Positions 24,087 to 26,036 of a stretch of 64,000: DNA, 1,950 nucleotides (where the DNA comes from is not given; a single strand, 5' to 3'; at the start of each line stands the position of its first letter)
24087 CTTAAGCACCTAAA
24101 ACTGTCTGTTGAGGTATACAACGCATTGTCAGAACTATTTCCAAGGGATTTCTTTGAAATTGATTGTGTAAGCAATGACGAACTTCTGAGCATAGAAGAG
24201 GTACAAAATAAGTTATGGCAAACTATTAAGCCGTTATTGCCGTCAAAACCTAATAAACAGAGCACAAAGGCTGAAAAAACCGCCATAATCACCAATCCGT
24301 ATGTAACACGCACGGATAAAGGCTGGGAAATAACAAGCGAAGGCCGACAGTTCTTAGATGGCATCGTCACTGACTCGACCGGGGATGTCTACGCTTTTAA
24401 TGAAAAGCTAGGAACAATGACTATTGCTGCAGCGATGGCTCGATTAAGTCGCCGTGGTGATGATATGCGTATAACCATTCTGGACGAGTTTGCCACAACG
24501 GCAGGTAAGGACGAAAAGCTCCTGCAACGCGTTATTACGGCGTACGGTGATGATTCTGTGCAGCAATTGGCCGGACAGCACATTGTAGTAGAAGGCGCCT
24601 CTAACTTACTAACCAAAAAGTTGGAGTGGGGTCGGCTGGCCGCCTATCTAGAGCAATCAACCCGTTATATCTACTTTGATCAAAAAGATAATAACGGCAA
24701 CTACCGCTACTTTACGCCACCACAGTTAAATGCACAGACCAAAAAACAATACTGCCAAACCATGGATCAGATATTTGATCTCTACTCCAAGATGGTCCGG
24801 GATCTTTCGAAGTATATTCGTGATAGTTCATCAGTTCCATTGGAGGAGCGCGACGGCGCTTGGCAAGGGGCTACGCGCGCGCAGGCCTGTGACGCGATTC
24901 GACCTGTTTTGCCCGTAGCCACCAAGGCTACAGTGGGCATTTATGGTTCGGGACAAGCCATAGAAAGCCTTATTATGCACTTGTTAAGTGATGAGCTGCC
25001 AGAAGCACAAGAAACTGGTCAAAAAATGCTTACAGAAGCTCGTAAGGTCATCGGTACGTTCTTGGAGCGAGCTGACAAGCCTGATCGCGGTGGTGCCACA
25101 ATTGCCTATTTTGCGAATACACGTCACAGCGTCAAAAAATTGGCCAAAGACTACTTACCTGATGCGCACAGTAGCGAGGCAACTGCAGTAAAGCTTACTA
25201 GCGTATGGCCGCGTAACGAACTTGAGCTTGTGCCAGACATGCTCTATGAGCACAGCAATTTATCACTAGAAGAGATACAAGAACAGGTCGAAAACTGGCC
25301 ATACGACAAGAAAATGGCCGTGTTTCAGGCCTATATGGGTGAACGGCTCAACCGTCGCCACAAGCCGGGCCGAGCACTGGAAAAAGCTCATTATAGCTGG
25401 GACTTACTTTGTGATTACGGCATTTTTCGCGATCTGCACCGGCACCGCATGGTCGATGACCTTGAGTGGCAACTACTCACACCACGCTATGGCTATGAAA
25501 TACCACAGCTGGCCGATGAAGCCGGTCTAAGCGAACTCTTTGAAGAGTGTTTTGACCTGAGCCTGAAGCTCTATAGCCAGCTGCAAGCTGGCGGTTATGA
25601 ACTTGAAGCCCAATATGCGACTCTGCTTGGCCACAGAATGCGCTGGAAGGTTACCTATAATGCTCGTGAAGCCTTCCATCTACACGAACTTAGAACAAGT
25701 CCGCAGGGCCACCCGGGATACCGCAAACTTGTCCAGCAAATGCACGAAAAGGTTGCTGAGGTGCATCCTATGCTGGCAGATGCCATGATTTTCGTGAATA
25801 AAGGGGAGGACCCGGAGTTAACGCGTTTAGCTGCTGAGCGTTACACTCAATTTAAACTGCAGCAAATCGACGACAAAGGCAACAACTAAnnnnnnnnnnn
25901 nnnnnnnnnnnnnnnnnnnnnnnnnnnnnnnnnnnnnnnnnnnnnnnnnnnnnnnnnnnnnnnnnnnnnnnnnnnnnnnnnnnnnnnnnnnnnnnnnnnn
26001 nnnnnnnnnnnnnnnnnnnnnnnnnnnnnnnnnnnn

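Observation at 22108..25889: dTTP-synthesis cluster with two Tmk modules, one fused to a long ThyX-like protein, inserted between rplA and rplJ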

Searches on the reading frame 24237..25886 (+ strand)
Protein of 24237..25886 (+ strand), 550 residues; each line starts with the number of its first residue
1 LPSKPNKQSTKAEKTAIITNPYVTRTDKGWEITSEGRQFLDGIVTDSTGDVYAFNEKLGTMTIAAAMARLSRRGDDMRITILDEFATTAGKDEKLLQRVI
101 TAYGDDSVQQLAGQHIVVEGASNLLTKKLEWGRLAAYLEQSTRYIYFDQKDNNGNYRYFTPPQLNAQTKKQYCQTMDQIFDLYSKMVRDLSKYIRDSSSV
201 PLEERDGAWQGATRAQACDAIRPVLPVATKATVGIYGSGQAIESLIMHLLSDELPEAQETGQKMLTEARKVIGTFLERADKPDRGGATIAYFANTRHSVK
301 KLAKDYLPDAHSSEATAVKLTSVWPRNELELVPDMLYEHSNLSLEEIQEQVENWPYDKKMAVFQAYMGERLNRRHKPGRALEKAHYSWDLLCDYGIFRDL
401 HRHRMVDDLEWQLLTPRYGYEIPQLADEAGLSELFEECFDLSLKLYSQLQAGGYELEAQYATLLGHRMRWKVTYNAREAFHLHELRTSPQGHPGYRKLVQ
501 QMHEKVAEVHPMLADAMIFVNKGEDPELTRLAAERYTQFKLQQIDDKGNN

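Call 5: search_protein_families(library=pfam, proteins=[window:24237-25886:+], max_evalue=1)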
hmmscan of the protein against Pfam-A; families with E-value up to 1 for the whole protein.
window:24237-25886:+ (550 aa): 2 families
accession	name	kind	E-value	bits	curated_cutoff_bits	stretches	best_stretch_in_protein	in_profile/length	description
PF02511.20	Thy1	-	2e-33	116.2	24.8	2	369-511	43-190/191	Thymidylate synthase complementing protein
PF21384.2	Cas3_I-F_Cas2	-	0.18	12.4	27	0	79-111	18-48/79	CRISPR-associated nuclease/helicase Cas3, I-F/YPEST, Cas2 domain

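Call 20: search_protein_representatives(protein=window:24237-25886:+)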
Query: 550 residues. Proteins with E-value up to 0.001 (for the whole library): 3481; up to 1e-10: 2161; up to 1e-30: 731. The best 150 are listed.
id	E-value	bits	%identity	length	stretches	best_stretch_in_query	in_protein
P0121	3.3e-244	827.8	70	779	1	31-543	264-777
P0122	6.3e-230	780.7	63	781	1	11-546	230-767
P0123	5.7e-218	741.2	61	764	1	21-543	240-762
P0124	1.9e-189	647.1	56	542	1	21-542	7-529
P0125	1.3e-188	644.4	57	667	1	3-544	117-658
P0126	1.1e-187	641.2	56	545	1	19-548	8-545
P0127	4.5e-182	622.8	55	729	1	32-540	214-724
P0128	4.3e-174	596.5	54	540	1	26-544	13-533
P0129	5.4e-170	582.9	52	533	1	19-543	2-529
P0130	3.8e-168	576.8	54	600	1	12-521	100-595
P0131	9.1e-159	545.9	52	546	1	31-547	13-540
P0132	3.5e-158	543.9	56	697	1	99-531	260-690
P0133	1.2e-154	532.3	50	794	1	19-546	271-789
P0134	3.7e-151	520.7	48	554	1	17-544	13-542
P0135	7.6e-151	519.7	53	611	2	93-546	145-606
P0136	3.3e-149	514.3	49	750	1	43-521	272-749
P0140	1.1e-135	469.6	45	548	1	20-531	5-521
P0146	3.9e-131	454.7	42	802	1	31-546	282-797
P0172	4.1e-98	345.7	40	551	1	41-541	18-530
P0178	5.9e-95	335.3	40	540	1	91-542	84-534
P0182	3.2e-93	329.6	40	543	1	90-542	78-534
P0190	4.2e-90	319.3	38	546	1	90-547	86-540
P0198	7.7e-87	308.5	38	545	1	65-542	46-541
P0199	1.9e-86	307.2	37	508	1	61-539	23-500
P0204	6.2e-86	305.5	36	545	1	85-546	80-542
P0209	7.1e-84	298.7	36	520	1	33-531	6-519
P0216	2.0e-81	290.7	37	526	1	43-538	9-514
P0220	1.5e-80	287.7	35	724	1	34-521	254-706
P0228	2.2e-79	283.9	35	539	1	84-544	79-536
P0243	5.3e-77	276.1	32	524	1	30-532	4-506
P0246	2.5e-76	273.9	35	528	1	88-541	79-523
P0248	3.3e-76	273.5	34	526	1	33-548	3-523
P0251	1.6e-75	271.2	36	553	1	67-537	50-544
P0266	8.7e-71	255.5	36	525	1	58-537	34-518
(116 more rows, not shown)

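Call 21: list_cluster_members(proteins=[P0124, P0134, P0140, P0172, P0198, P0209, P0243, P0248, P0146, P0220])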
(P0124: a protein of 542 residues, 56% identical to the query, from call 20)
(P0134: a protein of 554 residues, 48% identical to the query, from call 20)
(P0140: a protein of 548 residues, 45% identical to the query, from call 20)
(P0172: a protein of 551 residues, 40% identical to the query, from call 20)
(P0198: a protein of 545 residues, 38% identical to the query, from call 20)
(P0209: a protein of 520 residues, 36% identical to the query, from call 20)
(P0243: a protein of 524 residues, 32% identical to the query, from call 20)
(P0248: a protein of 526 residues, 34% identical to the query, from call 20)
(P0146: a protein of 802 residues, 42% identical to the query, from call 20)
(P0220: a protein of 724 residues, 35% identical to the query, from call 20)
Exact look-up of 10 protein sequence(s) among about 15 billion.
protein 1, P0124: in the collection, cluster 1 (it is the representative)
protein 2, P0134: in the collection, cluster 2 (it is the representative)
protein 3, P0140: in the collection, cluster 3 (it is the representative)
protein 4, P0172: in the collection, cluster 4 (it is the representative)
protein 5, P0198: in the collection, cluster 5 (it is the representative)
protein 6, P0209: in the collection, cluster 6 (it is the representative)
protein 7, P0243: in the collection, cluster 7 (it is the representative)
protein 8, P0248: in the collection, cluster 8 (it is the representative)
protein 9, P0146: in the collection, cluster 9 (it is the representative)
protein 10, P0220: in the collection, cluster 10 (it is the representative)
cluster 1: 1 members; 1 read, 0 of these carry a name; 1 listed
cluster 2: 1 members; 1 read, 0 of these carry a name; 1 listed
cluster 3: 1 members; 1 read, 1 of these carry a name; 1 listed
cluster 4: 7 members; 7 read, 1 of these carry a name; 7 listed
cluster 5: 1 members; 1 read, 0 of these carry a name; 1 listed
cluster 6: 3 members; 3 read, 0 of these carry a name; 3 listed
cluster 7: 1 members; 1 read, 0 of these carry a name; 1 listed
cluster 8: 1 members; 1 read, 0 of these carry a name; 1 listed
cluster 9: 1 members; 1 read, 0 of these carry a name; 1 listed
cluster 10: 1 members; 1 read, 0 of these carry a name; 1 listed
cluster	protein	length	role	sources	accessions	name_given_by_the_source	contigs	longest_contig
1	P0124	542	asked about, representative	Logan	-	-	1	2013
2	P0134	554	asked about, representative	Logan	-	-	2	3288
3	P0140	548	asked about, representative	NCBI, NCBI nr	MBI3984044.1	FAD-dependent thymidylate synthase [Candidatus Microgenomates bacterium]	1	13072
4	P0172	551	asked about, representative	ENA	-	-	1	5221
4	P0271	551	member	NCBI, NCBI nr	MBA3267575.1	MAG: FAD-dependent thymidylate synthase [Acidimicrobiia bacterium] | FAD-dependent thymidylate synthase [Acidimicrobiia bacterium]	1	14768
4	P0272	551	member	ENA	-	-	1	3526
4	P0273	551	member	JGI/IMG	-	-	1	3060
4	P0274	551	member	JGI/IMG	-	-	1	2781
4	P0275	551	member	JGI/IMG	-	-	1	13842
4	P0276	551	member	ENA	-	-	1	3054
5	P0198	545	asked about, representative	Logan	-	-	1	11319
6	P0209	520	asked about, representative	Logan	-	-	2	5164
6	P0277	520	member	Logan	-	-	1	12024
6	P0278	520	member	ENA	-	-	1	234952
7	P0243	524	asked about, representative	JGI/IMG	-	-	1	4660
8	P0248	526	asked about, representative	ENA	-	-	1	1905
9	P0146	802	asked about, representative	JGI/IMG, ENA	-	-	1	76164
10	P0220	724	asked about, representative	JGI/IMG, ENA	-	-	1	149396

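Call 53: find_encoding_contigs(protein=P0136, flank=6000, max_places=3)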
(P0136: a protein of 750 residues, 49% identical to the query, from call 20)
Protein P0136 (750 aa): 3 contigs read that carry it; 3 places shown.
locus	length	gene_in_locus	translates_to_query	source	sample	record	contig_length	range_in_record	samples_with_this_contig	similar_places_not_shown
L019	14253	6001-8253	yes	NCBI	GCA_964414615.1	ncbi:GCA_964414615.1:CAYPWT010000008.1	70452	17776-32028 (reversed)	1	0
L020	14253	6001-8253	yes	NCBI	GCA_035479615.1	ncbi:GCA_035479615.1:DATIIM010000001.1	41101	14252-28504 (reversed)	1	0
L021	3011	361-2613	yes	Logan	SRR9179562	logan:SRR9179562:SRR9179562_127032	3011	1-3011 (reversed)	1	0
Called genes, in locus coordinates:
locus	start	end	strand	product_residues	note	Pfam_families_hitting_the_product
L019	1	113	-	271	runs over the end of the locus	-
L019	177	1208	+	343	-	PF01636:APH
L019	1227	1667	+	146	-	-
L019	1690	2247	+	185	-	PF01467:CTP_transf_like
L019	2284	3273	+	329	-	PF01230:HIT, PF11969:DcpS_C (weak), PF00293:NUDIX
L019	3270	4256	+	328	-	PF00383:dCMP_cyt_deam_1, PF14437:MafB19-deam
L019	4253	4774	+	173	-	PF00186:DHFR_1, PF01872:RibD_C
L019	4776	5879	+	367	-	PF14240:YHYH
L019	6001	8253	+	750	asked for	PF02223:Thymidylate_kin, PF02511:Thy1 (weak)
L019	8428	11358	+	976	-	PF01546:Peptidase_M20, PF07687:M20_dimer, PF01546:Peptidase_M20, PF07687:M20_dimer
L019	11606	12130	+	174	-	PF00466:Ribosomal_L10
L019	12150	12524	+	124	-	PF16320:Ribosomal_L12_N, PF00542:Ribosomal_L12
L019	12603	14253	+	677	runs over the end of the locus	-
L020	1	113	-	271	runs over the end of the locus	-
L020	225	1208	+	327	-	PF01636:APH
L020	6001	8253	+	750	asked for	PF02223:Thymidylate_kin, PF02511:Thy1 (weak)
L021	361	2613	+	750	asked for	PF02223:Thymidylate_kin, PF02511:Thy1 (weak)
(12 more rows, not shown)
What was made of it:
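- One such protein (P0136) sits in the same place upstream of rplJL, but next to dCMP deaminase and DHFR instead of dcd (call 53).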

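Call 59: find_homologous_proteins(query=P0172, max_evalue=1e-10)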
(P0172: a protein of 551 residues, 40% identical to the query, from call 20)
Query P0172 (551 aa): 8000 proteins with E <= 1e-10 among 8000 candidates; the best 120 are listed.
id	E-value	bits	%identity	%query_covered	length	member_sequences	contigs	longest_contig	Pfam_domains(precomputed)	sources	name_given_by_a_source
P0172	0.0e+0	1225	100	100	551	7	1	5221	PF02511.21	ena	-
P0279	0.0e+0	1092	89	100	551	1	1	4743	PF02511.21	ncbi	ncbi:MAG: FAD-dependent thymidylate synthase [Acidimicrobiales bacterium]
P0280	0.0e+0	1083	90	97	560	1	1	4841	PF02511.21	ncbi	-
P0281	0.0e+0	1073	90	95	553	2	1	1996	PF02511.21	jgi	-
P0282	0.0e+0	1069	89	95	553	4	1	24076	PF02511.21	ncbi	-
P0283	0.0e+0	1069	88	95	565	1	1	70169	PF02511.21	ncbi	-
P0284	0.0e+0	1066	89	95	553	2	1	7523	PF02511.21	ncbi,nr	ncbi:MAG: FAD-dependent thymidylate synthase [Actinomycetota bacterium]|nr:FAD-dependent thymidylate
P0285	0.0e+0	1061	88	94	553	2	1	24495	PF02511.21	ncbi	-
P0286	0.0e+0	1059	88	95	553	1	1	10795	PF02511.21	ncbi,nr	ncbi:MAG: FAD-dependent thymidylate synthase [Actinomycetota bacterium]|nr:FAD-dependent thymidylate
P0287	0.0e+0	1057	88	97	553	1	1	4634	PF02511.21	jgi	-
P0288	0.0e+0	1051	87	94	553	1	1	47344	PF02511.21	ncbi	ncbi:MAG: FAD-dependent thymidylate synthase [Acidimicrobiales bacterium]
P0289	0.0e+0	1044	85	100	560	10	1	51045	PF02511.21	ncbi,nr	ncbi:MAG TPA: FAD-dependent thymidylate synthase [Acidimicrobiales bacterium]|nr:FAD-dependent thymi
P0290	0.0e+0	1041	87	96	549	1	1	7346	PF02511.21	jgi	-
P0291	1.3e-297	1006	84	94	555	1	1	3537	PF02511.21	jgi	-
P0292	5.1e-296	1001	82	100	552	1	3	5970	PF02511.21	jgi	jgi:thymidylate synthase ThyX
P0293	3.0e-295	998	82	100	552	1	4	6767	PF02511.21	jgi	jgi:thymidylate synthase ThyX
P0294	1.1e-294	996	82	100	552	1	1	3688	PF02511.21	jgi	jgi:thymidylate synthase ThyX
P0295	9.6e-292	987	83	96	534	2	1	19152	PF02511.21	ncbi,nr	ncbi:MAG TPA: FAD-dependent thymidylate synthase [Acidimicrobiales bacterium]|nr:FAD-dependent thymi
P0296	4.2e-291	984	82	98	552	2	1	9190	PF02511.21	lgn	-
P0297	1.1e-290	983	81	99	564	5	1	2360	PF02511.21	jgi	jgi:thymidylate synthase ThyX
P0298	1.5e-289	979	83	95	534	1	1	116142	PF02511.21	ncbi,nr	ncbi:MAG TPA: FAD-dependent thymidylate synthase [Acidimicrobiales bacterium]|nr:FAD-dependent thymi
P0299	1.7e-289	979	82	95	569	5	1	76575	PF02511.21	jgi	-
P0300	3.8e-288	975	82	94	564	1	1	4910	PF02511.21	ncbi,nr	ncbi:MAG TPA: FAD-dependent thymidylate synthase [Acidimicrobiales bacterium]|nr:FAD-dependent thymi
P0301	1.5e-287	973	82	94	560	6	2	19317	PF02511.21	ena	-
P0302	5.0e-287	971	82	94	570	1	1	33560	PF02511.21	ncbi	ncbi:MAG: FAD-dependent thymidylate synthase [Acidimicrobiales bacterium]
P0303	1.7e-285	966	82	94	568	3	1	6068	PF02511.21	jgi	jgi:thymidylate synthase ThyX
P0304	2.5e-278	942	77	100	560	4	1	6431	PF02511.21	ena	-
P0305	3.6e-278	942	79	95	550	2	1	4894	PF02511.21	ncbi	-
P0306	4.6e-277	938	78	97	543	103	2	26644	PF02511.21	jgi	jgi:thymidylate synthase ThyX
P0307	1.3e-275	933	79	97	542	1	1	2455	PF02511.21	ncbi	-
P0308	2.0e-273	926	78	95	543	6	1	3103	PF02511.21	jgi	jgi:thymidylate synthase ThyX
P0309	2.4e-272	923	77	95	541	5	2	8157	PF02511.21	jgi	-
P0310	1.6e-271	920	78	96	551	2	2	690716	PF02511.21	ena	-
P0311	2.3e-271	919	78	94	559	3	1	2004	PF02511.21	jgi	-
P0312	2.5e-271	919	76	98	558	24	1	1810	PF02511.21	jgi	jgi:thymidylate synthase ThyX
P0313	3.0e-271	919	77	98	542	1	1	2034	PF02511.21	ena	-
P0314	5.5e-271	918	76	98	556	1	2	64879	PF02511.21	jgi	-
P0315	1.0e-270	917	77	96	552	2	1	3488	PF02511.21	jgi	jgi:thymidylate synthase ThyX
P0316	1.1e-270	917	77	94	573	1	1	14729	PF02511.21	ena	-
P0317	1.1e-270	917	77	97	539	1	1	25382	PF02511.21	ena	-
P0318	1.4e-270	917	76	97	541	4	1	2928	PF02511.21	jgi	jgi:thymidylate synthase ThyX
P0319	1.4e-270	917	75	99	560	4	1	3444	PF02511.21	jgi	jgi:thymidylate synthase ThyX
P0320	2.3e-270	916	78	93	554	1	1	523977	PF02511.21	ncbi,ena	-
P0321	5.4e-270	915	76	95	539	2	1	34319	PF02511.21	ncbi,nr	ncbi:MAG: FAD-dependent thymidylate synthase [Actinomycetota bacterium]|nr:FAD-dependent thymidylate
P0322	7.4e-270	914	77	94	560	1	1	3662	PF02511.21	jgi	jgi:thymidylate synthase ThyX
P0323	1.2e-269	914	75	95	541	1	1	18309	PF02511.21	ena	-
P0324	1.9e-269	913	77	93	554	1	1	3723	PF02511.21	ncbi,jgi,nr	ncbi:MAG: hypothetical protein QOJ69_212 [Actinomycetota bacterium]|jgi:thymidylate synthase ThyX|nr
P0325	5.2e-269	912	77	97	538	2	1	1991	PF02511.21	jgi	jgi:thymidylate synthase ThyX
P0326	6.8e-269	911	78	96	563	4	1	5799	PF02511.21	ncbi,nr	ncbi:MAG: hypothetical protein QOI99_624 [Actinomycetota bacterium]|nr:hypothetical protein [Actinom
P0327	9.7e-269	911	76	97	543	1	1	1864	PF02511.21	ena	-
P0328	1.0e-268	911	76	99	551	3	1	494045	PF02511.21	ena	-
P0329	1.4e-268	910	74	99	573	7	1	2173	PF02511.21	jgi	jgi:thymidylate synthase ThyX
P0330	4.0e-268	909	76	97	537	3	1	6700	PF02511.21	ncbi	-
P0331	6.1e-268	908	77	97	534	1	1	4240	PF02511.21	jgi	jgi:thymidylate synthase ThyX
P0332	6.1e-268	908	75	97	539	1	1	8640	PF02511.21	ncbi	-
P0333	1.7e-267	907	77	97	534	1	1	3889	PF02511.21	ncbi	-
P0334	2.0e-267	906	77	96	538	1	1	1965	PF02511.21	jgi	jgi:thymidylate synthase ThyX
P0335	2.7e-267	906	77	97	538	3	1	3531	PF02511.21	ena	-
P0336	3.4e-267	906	75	99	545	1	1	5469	PF02511.21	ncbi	-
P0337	3.4e-267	906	76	97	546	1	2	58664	PF02511.21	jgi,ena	-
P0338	3.6e-267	905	76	95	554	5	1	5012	PF02511.21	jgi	jgi:thymidylate synthase ThyX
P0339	5.9e-267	905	75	97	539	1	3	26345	PF02511.21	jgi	jgi:thymidylate synthase ThyX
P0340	9.5e-267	904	75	97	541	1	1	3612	PF02511.21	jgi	jgi:thymidylate synthase ThyX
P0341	1.4e-266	904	76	95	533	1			PF02511.21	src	-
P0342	1.4e-266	904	75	95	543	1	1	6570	PF02511.21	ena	-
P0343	2.3e-266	903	76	97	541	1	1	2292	PF02511.21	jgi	-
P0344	2.8e-266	903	75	97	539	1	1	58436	PF02511.21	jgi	-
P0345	3.3e-266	902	76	97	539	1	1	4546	PF02511.21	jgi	jgi:thymidylate synthase ThyX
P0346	3.8e-266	902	76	96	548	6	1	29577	PF02511.21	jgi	-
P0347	6.2e-266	901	75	97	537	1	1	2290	PF02511.21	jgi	jgi:thymidylate synthase ThyX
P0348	7.6e-266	901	76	94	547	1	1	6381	PF02511.21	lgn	-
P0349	1.1e-265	901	76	97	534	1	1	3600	PF02511.21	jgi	jgi:thymidylate synthase ThyX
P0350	2.3e-265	900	75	97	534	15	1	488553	PF02511.21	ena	-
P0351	2.6e-265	899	76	95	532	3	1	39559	PF02511.21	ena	-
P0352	3.1e-265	899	76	95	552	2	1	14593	PF02511.21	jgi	-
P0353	3.3e-265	899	75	97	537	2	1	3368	PF02511.21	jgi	jgi:thymidylate synthase ThyX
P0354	4.4e-265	899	77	93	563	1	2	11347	PF02511.21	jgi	jgi:thymidylate synthase ThyX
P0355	5.0e-265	898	75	97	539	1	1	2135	PF02511.21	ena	-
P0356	8.2e-265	898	75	97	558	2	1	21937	PF02511.21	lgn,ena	-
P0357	1.9e-264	896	75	96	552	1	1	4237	PF02511.21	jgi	-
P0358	2.0e-264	896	75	97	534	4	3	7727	PF02511.21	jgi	jgi:thymidylate synthase ThyX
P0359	1.1e-263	894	76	96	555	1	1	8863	PF02511.21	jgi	jgi:thymidylate synthase ThyX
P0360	1.8e-263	893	75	96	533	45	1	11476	PF02511.21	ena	-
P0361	9.0e-263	891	75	97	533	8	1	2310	PF02511.21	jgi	jgi:thymidylate synthase ThyX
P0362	2.6e-262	889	76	96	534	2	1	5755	PF02511.21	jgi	jgi:thymidylate synthase ThyX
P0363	4.1e-262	889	74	97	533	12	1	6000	PF02511.21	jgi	jgi:thymidylate synthase ThyX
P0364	9.1e-261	884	75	96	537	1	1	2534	PF02511.21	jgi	jgi:thymidylate synthase ThyX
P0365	1.5e-260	884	74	97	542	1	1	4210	PF02511.21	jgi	-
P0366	2.2e-260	883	75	93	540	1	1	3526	PF02511.21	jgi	jgi:thymidylate synthase ThyX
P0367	2.4e-260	883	74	97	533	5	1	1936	PF02511.21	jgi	jgi:thymidylate synthase ThyX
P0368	2.4e-260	883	74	97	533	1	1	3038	PF02511.21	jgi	-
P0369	3.4e-260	882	74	96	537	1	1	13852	PF02511.21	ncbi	ncbi:MAG: FAD-dependent thymidylate synthase [Acidimicrobiales bacterium]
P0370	4.0e-260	882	75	95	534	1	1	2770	PF02511.21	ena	-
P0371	4.9e-260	882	75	97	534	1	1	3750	PF02511.21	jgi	jgi:thymidylate synthase ThyX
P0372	5.6e-260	882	74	93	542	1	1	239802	PF02511.21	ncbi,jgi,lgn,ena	-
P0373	1.1e-259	881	75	96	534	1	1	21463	PF02511.21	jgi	jgi:thymidylate synthase ThyX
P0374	1.2e-259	881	74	97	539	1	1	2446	PF02511.21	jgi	jgi:thymidylate synthase ThyX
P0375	2.3e-259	880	75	94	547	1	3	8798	PF02511.21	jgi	jgi:thymidylate synthase ThyX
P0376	3.0e-259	879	75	94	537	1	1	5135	PF02511.21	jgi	-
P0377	4.9e-259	879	74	97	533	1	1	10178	PF02511.21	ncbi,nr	ncbi:MAG: FAD-dependent thymidylate synthase [Acidimicrobiia bacterium]|nr:FAD-dependent thymidylate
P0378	6.5e-259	878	74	97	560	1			PF02511.21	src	-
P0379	8.1e-259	878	73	97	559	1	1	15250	PF02511.21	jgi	-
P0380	1.2e-258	877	74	96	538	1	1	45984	PF02511.21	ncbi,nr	ncbi:MAG TPA: FAD-dependent thymidylate synthase [Acidimicrobiales bacterium]|nr:FAD-dependent thymi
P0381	2.0e-258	877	75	96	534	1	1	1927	PF02511.21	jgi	jgi:thymidylate synthase ThyX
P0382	2.0e-258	877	74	93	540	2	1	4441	PF02511.21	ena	-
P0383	2.9e-258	876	74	96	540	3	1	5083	PF02511.21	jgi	jgi:thymidylate synthase ThyX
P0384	3.7e-258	876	75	96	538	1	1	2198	PF02511.21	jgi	jgi:thymidylate synthase ThyX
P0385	5.3e-258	875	75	97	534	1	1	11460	PF02511.21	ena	-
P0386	9.0e-258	874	74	94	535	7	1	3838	PF02511.21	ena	-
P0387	9.8e-258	874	75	97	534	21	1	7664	PF02511.21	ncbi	-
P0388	1.5e-257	874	73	98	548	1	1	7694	PF02511.21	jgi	jgi:thymidylate synthase ThyX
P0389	2.0e-257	873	74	96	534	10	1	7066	PF02511.21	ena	-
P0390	2.4e-257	873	74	97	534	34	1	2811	PF02511.21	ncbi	-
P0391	3.3e-257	873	74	96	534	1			PF02511.21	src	-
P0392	4.6e-257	872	74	93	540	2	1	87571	PF02511.21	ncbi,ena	-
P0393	5.6e-257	872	74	96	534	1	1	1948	PF02511.21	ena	-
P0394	6.4e-257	872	74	93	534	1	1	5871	PF02511.21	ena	-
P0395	7.8e-257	871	74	94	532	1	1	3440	PF02511.21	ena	-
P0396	1.2e-256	871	74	93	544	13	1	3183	PF02511.21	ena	-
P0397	1.8e-256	870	73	98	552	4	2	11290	PF02511.21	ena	-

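Call 71: predict_structure(alignment_id=A4)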
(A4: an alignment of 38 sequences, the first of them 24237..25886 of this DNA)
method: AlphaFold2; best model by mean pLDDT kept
length: 550 residues; sequences in the alignment: 38
mean_pLDDT: 81.3   pTM: 0.80
mean pLDDT of the five models: 81.3, 78.9, 78.9, 78.8, 60.3
residues with pLDDT >= 90: 212; 70-90: 218; 50-70: 84; < 50: 36
segments of 3 or more residues with pLDDT < 50: 1-17, 521-534
pLDDT, mean of each block of 10 residues (from residue 1): 38 51 83 92 91 86 78 76 78 73 57 80 88 63 70 89 96 97 95 92 83 84 92 83 88 93 92 73 82 89 85 80 91 93 95 95 85 69 91 84 70 89 93 97 97 95 93 85 58 78 90 75 45 49 57
secondary structure, 60 per line:
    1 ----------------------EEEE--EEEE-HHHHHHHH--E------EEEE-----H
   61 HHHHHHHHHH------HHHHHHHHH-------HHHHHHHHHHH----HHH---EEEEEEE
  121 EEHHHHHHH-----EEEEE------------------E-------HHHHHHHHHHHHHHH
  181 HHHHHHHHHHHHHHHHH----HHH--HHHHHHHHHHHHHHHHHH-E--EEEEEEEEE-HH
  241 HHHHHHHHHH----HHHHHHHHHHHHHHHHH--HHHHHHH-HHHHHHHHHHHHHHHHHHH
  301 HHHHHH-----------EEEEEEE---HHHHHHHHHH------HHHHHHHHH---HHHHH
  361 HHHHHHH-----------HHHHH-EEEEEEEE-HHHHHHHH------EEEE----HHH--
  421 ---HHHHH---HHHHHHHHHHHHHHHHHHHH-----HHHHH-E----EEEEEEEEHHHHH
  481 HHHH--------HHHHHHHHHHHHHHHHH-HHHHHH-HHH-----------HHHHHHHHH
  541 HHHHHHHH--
elements in order: E23-26 E29-32 H34-41 E51-54 H60-70 H77-85 H93-103 E114-122 H123-129 E135-139 H166-197 H207-224 E229-237 H239-250 H255-271 H274-280 H282-306 E318-324 H328-337 H344-352 H356-367 H379-383 E385-392 H394-401 E408-411 H424-428 H432-451 H457-461 E468-475 H476-484 H493-509 H511-516 H532-548
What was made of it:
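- ThyXX model: pLDDT 81, pTM 0.80 (call 71).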
